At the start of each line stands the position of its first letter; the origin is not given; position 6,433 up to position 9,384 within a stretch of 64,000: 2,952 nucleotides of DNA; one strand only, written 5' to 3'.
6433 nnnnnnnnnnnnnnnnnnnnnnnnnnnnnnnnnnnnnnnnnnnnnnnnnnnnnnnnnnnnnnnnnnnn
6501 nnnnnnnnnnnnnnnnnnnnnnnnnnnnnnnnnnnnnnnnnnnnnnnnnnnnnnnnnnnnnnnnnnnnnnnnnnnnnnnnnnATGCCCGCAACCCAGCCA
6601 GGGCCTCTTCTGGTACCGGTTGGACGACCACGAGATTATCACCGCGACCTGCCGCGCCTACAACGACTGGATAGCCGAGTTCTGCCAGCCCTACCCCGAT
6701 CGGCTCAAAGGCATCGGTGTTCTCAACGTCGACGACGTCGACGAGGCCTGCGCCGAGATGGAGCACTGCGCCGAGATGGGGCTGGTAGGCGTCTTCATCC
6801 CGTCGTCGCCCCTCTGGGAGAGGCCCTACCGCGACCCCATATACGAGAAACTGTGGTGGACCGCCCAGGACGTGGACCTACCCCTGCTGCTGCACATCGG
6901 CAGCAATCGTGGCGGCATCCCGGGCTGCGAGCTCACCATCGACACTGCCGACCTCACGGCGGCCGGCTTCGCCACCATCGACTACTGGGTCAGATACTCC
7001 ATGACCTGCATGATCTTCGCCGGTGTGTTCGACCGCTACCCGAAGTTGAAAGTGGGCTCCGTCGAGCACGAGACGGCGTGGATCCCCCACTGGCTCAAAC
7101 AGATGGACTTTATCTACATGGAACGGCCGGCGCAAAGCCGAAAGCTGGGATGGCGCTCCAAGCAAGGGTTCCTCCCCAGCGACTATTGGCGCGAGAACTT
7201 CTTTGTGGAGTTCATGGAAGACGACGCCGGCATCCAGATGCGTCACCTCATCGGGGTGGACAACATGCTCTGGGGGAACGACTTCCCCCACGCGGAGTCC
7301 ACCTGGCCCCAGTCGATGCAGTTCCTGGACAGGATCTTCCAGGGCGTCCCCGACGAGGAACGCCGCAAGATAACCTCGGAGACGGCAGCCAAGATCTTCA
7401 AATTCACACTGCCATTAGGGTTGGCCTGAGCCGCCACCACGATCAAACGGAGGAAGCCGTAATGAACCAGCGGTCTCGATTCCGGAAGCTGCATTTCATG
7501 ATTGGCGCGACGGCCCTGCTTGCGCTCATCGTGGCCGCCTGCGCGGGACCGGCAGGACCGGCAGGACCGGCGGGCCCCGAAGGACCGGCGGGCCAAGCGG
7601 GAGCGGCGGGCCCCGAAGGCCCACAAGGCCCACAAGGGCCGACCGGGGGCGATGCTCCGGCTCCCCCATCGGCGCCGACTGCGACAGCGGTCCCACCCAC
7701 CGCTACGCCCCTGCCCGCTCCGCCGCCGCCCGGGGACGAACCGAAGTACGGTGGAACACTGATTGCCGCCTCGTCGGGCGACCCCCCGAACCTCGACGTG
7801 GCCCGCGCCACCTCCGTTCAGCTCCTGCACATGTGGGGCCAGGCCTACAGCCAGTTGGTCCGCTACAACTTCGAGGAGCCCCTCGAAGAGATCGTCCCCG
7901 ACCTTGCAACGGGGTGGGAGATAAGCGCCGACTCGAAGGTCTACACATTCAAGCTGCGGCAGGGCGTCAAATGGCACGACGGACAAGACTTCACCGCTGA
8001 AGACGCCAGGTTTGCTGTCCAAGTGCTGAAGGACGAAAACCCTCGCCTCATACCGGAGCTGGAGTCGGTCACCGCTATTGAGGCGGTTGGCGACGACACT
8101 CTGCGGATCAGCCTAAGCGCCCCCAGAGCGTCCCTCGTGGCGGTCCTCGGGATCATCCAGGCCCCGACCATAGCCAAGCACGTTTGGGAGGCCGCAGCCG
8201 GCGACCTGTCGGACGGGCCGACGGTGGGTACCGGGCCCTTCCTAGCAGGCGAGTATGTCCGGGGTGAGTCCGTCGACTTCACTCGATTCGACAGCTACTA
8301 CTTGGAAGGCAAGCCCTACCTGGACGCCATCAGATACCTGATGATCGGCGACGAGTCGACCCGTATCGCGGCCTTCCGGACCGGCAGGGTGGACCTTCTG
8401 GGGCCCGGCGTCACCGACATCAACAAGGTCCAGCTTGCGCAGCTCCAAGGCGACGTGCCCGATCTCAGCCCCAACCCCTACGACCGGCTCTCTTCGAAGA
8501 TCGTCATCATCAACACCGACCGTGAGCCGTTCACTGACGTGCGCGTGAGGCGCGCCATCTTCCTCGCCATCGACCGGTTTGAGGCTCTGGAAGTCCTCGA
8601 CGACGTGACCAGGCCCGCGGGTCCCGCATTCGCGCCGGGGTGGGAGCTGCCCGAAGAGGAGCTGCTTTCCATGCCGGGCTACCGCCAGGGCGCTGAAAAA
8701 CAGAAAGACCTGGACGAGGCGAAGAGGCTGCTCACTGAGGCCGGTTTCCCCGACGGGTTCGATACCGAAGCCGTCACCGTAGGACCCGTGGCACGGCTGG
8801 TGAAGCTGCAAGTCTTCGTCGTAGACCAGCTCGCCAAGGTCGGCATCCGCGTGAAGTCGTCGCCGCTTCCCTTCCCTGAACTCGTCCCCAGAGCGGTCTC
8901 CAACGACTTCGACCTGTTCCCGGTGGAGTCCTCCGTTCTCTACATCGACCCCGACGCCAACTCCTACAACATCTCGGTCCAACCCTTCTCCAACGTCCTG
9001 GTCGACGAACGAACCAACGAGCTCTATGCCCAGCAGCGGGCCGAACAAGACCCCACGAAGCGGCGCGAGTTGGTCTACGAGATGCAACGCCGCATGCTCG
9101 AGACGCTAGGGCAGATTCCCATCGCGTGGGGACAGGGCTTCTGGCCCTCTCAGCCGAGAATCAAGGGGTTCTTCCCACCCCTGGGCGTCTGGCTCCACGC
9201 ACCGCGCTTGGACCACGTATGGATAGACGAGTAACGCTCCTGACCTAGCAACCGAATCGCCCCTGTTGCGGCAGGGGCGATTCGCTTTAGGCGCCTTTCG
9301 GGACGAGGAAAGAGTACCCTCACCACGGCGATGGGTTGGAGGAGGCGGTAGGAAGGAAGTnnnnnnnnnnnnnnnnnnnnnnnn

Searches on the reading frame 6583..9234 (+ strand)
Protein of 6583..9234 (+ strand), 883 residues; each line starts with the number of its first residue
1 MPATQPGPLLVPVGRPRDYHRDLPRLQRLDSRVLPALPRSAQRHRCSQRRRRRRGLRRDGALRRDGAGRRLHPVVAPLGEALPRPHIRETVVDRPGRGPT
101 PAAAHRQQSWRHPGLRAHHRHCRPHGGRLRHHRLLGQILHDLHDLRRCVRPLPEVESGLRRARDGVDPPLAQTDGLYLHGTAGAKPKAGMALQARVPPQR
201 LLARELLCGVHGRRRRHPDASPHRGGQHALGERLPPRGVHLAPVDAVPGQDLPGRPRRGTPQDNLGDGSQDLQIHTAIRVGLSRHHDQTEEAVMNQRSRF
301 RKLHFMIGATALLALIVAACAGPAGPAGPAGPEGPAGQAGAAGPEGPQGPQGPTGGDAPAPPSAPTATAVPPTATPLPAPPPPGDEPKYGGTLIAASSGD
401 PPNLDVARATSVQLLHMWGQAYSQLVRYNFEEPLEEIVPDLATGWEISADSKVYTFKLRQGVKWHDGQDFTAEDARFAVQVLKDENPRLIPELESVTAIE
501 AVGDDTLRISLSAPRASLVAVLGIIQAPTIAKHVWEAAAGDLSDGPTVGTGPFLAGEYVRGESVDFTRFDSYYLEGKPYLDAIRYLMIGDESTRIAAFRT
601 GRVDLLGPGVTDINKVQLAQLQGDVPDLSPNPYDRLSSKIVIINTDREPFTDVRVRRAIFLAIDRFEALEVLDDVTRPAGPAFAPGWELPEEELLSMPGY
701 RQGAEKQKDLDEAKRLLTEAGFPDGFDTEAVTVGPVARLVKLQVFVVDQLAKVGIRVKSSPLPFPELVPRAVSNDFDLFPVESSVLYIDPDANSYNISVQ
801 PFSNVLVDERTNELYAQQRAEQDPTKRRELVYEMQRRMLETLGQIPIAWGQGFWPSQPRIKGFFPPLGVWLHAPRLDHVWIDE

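Call 93: search_protein_families(library=pfam, proteins=[window:6583-9234:+], max_evalue=0.00001)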
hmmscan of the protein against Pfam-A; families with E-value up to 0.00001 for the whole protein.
window:6583-9234:+ (883 aa): 1 family
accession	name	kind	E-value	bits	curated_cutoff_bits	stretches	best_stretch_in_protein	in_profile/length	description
PF00496.27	SBP_bac_5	-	3e-72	244.2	32.4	1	436-797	1-360/368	Bacterial extracellular solute-binding proteins, family 5 Middle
